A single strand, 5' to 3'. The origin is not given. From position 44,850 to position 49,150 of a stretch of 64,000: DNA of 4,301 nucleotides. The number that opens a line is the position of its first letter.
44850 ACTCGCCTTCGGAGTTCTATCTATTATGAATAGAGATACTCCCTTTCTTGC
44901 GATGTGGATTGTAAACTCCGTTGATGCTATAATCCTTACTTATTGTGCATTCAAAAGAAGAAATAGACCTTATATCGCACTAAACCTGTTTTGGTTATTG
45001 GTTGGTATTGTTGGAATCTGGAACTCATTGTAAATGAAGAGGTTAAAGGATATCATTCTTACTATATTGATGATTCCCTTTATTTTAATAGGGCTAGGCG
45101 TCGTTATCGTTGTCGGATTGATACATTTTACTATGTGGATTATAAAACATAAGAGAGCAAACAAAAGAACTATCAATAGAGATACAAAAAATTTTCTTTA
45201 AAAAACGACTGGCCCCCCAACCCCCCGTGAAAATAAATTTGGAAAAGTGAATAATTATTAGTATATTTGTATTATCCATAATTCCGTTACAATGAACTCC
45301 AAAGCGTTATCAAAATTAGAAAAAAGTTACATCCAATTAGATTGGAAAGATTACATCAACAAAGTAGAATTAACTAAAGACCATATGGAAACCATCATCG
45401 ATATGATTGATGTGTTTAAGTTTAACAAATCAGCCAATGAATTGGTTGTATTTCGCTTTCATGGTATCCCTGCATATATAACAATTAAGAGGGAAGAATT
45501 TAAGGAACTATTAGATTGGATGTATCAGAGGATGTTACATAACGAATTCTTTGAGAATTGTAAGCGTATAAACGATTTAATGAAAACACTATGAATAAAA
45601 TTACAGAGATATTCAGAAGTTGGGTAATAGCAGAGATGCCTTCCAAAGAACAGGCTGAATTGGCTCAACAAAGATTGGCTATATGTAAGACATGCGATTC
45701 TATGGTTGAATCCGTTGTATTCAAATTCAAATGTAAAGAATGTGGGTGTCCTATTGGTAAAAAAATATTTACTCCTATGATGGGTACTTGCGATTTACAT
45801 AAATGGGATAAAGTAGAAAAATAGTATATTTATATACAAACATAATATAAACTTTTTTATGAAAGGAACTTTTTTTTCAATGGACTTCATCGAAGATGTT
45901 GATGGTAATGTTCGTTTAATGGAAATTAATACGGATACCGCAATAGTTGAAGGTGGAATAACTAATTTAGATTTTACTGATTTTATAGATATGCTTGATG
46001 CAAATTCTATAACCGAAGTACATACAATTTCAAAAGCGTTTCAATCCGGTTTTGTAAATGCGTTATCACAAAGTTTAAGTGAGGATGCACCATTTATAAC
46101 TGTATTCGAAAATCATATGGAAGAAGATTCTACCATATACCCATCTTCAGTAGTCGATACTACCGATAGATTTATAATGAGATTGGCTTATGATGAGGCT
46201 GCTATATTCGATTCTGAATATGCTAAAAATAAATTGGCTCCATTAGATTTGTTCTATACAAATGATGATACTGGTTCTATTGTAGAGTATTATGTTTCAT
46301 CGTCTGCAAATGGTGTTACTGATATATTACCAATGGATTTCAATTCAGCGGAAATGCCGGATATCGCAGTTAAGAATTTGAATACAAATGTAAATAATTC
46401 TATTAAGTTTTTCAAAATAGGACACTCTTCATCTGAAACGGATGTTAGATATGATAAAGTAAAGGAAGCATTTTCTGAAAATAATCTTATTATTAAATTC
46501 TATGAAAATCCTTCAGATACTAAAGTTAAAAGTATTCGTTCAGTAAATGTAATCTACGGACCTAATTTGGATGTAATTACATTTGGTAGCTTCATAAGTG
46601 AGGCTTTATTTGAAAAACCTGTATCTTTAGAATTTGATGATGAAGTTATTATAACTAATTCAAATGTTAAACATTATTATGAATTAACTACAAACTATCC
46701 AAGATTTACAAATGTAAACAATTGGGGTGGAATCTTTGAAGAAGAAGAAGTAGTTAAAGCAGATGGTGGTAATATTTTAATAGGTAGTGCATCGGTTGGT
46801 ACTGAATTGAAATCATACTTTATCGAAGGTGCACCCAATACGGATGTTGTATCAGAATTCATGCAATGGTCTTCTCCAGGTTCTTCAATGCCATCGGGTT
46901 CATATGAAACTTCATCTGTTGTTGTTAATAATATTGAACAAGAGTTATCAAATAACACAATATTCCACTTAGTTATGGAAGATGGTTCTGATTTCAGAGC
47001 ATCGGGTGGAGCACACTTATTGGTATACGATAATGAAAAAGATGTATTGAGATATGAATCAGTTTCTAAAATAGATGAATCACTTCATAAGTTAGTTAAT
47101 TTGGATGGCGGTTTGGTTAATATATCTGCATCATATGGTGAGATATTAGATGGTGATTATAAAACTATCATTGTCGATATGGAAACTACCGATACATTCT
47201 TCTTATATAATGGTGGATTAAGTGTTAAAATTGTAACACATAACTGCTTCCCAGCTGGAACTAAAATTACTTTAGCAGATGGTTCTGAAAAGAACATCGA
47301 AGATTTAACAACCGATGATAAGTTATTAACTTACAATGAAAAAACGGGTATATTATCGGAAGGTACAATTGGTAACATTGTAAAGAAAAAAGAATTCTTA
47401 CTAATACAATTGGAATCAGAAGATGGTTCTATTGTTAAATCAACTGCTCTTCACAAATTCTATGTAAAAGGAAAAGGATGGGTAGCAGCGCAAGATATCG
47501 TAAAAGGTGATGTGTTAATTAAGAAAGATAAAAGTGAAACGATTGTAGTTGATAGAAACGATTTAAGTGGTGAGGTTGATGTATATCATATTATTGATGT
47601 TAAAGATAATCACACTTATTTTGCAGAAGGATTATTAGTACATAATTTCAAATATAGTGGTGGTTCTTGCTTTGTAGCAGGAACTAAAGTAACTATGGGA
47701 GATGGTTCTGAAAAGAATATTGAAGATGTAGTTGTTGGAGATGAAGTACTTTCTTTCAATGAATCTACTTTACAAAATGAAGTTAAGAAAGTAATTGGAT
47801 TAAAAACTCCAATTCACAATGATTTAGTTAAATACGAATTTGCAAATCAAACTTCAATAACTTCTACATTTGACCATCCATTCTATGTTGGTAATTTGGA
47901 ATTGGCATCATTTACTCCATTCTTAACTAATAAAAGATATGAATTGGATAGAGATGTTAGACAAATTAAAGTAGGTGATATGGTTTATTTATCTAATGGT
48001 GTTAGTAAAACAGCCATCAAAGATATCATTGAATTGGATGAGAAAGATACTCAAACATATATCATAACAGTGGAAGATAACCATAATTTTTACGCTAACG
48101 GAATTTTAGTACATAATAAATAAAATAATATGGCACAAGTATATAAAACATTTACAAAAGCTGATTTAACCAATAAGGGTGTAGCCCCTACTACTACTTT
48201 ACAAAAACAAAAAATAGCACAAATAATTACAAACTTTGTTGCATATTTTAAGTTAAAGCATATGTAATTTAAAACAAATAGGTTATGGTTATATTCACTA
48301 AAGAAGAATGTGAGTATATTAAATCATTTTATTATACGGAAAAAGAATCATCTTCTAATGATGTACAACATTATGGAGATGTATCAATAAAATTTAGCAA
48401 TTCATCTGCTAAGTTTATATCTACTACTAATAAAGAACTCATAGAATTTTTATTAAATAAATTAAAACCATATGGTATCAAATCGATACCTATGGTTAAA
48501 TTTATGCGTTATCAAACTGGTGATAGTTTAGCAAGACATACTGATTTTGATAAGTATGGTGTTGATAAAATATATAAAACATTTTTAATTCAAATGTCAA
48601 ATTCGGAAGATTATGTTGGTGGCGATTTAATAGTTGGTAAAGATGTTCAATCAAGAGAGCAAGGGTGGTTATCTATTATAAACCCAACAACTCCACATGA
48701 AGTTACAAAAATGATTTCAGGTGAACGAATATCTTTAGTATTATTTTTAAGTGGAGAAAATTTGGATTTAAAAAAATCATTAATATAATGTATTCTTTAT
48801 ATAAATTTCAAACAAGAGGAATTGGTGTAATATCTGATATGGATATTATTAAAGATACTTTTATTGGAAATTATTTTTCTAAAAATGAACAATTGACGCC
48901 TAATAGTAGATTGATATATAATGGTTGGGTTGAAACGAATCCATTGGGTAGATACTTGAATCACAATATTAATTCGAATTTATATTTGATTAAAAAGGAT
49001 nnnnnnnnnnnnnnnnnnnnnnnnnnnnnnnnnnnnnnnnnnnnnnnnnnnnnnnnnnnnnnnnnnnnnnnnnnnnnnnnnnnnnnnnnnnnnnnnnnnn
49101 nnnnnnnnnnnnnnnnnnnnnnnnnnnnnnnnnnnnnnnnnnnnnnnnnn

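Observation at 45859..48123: Protein ending in two tandem Hint (intein-like) domains with no C-extein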

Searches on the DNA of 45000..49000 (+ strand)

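Call 6: search_dna_similar(query=window:45000-49000:+, collection=phages, mode=near, max_rows=20)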
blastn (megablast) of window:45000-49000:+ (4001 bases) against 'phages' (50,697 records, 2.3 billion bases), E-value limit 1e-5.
No match.

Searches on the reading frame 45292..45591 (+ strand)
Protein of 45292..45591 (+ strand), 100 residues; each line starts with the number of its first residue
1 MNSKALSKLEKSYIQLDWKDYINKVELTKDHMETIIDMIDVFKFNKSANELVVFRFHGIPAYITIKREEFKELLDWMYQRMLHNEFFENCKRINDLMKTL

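Call 89: search_protein_families(library=pfam, proteins=[window:45292-45591:+], max_evalue=0.01)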
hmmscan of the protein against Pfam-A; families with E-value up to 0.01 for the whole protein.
window:45292-45591:+ (100 aa): 2 families
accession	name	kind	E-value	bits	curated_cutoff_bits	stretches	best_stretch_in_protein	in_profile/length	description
PF24520.1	ARM_KNTC1_1st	-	0.0027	18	27.3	1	18-88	167-237/246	KNTC1 first ARM-repeats domain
PF14533.12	USP7_C2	-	0.0043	17.2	29.4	1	24-71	102-142/204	Ubiquitin-specific protease C-terminal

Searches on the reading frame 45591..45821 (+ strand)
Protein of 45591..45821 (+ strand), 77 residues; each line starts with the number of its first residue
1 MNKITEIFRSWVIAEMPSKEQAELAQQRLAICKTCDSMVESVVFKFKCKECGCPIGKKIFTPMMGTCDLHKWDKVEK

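Call 89: search_protein_families(library=pfam, proteins=[window:45591-45821:+], max_evalue=0.01)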
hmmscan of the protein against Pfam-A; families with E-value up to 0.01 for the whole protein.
window:45591-45821:+ (77 aa): 1 family
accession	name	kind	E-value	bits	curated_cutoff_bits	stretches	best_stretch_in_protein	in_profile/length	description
PF19668.4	DUF6171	-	0.0027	18.5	27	1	19-59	33-68/80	Family of unknown function (DUF6171)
